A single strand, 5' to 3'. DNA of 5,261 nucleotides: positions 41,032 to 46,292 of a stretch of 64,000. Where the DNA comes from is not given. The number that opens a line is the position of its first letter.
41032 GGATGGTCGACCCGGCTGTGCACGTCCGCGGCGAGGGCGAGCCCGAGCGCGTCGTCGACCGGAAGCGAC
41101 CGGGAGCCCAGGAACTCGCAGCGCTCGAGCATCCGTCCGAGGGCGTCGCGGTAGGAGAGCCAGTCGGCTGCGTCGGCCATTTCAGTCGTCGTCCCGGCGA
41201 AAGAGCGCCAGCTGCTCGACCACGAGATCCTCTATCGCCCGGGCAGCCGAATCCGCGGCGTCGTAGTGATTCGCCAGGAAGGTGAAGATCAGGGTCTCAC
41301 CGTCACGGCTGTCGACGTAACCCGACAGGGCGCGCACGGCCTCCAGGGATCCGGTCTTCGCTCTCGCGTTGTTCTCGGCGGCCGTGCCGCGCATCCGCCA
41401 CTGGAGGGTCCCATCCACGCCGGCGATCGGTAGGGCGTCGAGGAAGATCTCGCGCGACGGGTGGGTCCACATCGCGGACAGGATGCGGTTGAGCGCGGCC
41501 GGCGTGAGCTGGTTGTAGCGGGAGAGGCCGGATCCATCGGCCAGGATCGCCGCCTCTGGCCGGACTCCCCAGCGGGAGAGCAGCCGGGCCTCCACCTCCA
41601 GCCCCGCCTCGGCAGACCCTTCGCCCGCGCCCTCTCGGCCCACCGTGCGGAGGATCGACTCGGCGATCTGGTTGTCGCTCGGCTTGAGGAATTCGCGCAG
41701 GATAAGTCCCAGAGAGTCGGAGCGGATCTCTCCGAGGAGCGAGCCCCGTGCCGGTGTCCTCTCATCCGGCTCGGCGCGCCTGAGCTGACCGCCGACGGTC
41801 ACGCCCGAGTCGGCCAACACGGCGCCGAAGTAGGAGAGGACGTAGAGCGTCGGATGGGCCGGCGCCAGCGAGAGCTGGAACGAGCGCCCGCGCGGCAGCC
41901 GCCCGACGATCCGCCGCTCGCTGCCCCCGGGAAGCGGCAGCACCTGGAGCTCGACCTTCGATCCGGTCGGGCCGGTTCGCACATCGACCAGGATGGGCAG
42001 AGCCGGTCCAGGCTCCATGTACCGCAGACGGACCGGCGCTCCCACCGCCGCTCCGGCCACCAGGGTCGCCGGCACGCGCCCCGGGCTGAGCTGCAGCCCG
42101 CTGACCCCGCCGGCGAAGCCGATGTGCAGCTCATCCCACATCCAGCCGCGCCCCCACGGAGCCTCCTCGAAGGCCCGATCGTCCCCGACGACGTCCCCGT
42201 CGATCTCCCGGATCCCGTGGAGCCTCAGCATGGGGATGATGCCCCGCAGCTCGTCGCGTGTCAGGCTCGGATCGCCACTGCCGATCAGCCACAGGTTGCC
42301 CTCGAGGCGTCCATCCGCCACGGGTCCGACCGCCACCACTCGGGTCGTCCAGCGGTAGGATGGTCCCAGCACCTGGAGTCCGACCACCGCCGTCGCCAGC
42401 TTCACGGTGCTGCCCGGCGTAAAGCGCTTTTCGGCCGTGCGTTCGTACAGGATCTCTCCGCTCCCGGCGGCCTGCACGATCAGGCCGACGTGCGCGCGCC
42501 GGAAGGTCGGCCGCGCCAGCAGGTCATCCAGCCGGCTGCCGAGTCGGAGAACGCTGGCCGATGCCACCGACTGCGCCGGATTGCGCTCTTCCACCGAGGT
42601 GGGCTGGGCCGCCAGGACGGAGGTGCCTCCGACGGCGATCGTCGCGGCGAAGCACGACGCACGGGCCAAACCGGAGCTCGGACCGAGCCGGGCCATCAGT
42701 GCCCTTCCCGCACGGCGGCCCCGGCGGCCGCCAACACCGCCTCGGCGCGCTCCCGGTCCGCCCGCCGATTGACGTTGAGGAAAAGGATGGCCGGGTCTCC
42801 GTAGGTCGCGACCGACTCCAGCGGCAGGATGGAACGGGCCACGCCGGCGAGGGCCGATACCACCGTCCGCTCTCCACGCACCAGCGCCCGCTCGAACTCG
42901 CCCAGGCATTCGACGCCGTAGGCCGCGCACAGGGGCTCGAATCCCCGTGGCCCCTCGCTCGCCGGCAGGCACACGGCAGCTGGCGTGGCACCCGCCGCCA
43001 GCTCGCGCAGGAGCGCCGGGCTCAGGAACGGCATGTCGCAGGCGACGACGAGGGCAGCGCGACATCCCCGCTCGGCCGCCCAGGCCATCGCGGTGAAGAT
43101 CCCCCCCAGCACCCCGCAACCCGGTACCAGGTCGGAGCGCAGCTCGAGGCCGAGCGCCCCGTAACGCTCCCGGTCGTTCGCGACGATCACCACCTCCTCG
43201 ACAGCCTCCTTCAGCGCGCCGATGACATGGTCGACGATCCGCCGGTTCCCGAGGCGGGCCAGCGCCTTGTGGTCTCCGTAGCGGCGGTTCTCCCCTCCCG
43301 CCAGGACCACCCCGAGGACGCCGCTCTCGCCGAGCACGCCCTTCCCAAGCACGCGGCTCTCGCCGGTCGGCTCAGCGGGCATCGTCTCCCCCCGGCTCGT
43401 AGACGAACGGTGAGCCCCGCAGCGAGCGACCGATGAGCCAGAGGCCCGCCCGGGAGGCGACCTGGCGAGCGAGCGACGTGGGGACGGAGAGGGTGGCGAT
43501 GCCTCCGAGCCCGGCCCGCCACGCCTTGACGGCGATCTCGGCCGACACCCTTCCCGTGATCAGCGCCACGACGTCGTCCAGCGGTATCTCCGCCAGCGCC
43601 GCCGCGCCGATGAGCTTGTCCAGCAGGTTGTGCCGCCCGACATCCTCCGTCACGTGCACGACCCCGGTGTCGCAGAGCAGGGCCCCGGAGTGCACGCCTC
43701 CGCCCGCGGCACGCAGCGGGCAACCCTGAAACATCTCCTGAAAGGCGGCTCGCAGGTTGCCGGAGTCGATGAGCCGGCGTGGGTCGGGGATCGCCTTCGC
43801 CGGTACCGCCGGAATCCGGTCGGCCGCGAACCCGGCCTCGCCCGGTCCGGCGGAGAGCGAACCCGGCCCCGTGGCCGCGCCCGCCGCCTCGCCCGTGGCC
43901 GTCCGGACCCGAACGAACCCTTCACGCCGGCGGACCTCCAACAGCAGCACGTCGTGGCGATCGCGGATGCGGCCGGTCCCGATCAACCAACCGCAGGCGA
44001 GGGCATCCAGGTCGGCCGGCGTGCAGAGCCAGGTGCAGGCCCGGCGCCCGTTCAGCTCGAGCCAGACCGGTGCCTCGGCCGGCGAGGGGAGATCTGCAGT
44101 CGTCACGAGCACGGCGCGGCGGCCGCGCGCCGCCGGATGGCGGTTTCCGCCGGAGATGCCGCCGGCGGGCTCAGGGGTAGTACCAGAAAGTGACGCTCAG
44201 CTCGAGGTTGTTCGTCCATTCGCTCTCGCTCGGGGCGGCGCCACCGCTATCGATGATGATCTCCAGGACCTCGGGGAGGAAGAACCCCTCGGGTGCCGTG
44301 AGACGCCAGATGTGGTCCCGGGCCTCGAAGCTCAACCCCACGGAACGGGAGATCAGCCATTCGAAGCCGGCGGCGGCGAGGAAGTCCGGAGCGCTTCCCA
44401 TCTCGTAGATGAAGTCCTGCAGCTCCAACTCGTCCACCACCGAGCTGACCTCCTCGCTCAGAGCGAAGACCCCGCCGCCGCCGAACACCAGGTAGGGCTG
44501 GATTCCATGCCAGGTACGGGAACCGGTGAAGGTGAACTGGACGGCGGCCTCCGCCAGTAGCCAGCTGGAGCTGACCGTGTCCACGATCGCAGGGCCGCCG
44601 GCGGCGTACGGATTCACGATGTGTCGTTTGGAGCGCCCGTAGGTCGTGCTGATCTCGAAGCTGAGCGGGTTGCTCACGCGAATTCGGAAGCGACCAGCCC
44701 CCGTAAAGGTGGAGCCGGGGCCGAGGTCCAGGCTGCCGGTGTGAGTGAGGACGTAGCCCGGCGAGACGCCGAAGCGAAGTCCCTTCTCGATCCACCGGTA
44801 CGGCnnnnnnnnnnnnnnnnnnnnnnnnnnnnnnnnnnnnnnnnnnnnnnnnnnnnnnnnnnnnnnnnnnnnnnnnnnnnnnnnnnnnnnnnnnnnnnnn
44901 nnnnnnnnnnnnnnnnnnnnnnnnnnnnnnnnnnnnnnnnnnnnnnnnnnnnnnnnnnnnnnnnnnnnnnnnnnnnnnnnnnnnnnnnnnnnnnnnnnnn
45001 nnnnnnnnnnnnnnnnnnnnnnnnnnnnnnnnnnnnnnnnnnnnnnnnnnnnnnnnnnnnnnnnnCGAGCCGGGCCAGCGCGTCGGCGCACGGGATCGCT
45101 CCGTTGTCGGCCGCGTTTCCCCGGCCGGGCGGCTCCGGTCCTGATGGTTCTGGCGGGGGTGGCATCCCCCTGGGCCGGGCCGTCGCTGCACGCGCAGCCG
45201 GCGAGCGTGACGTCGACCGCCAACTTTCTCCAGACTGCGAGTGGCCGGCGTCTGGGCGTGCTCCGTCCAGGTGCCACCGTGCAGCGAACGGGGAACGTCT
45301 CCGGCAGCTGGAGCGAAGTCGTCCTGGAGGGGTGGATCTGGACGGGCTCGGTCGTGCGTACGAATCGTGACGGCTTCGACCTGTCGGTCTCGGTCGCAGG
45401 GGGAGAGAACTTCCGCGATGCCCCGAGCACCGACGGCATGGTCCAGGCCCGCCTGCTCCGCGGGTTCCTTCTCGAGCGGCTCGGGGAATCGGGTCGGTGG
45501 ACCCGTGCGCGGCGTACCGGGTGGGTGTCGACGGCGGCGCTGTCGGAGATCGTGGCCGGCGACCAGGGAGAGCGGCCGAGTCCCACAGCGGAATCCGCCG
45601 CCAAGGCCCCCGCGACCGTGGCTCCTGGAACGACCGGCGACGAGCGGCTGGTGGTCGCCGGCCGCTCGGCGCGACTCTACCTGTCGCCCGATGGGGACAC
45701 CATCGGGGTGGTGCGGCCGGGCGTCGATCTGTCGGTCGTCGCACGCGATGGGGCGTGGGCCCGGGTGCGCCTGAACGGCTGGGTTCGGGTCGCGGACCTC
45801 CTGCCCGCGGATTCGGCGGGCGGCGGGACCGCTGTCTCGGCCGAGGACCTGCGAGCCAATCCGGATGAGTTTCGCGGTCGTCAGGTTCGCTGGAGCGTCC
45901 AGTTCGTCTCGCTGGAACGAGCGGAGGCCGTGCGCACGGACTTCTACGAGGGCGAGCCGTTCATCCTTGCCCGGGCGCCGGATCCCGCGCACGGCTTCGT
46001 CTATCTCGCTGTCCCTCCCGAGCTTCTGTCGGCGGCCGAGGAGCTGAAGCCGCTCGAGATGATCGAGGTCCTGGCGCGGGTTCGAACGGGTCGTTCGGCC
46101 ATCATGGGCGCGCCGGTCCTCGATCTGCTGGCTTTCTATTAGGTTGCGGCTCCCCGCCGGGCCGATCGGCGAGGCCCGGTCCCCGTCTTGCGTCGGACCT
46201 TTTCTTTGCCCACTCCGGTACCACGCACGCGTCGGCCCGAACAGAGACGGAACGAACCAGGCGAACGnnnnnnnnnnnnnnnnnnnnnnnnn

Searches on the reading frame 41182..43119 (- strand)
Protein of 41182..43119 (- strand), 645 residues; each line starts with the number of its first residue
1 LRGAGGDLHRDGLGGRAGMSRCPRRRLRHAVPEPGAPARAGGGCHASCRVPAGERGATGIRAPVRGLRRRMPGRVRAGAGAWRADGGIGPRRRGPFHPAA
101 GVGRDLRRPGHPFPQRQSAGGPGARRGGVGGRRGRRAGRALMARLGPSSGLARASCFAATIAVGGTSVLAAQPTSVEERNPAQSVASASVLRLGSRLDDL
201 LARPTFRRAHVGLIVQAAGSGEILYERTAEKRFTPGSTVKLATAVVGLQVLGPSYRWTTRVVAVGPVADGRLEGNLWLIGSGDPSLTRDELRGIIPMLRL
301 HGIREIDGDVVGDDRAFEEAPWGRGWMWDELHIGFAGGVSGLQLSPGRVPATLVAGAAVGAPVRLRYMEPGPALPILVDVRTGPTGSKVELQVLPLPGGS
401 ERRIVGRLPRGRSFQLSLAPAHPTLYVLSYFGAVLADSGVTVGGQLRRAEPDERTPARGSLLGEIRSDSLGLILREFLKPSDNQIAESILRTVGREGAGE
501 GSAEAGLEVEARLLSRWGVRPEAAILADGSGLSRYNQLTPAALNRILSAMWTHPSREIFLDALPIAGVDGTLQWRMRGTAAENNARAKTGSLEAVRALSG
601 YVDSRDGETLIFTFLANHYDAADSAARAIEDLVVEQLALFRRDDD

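Call 26: search_protein_families(library=pfam, proteins=[window:41182-43119:-], max_evalue=0.01)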
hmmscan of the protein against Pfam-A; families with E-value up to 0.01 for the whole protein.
window:41182-43119:- (645 aa): 2 families
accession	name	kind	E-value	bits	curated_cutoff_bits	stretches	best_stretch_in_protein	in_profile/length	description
PF02113.21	Peptidase_S13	-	5.3e-99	332.4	22.8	1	196-626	4-432/444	D-Ala-D-Ala carboxypeptidase 3 (S13) family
PF00905.27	Transpeptidase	-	0.0049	16.5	22.1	1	224-249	31-56/299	Penicillin binding protein transpeptidase domain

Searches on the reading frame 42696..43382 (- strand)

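Call 39: search_protein_families(library=pfam, proteins=[window:42696-43382:-], max_evalue=0.001)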
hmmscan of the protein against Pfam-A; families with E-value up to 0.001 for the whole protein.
window:42696-43382:- (228 aa): 1 family
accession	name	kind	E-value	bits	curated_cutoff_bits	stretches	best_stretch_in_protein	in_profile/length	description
PF12804.13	NTP_transf_3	-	6.7e-33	114.6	27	1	24-178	1-157/160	MobA-like NTP transferase domain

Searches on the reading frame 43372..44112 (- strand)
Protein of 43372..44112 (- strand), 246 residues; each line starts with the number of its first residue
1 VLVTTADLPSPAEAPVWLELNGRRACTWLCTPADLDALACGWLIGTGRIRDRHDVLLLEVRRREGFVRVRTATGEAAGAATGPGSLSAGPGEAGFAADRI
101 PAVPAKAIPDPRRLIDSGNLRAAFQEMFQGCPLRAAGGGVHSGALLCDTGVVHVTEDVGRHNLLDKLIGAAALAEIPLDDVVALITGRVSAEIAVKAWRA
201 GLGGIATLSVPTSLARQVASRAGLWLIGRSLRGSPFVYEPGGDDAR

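Call 26: search_protein_families(library=pfam, proteins=[window:43372-44112:-], max_evalue=0.01)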
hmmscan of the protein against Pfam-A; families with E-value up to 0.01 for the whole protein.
window:43372-44112:- (246 aa): 1 family
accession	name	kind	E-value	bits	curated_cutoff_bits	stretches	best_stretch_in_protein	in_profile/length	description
PF02634.21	FdhD-NarQ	-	1.9e-45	155.9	27.2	1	12-238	2-230/237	FdhD/NarQ family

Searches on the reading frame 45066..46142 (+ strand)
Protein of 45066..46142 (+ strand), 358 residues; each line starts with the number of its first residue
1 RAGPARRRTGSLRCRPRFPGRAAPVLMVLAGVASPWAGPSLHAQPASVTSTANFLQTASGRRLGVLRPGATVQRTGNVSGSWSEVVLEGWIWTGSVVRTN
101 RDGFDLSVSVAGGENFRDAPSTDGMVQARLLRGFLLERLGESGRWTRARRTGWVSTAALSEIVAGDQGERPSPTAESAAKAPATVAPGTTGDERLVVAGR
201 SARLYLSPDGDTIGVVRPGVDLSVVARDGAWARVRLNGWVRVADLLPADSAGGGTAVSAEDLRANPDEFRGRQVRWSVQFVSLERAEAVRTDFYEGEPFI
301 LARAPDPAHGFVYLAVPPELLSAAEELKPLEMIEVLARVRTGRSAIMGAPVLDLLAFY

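Call 26: search_protein_families(library=pfam, proteins=[window:45066-46142:+], max_evalue=0.01)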
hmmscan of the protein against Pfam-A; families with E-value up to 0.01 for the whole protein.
window:45066-46142:+ (358 aa): 2 families
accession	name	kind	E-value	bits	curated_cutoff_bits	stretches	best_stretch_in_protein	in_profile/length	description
PF08239.17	SH3_3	-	1.2e-10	41.9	27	1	115-160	4-54/54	Bacterial SH3 domain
PF06347.19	SH3_4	-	3e-06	27.4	24.1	1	115-160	6-55/56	Bacterial SH3 domain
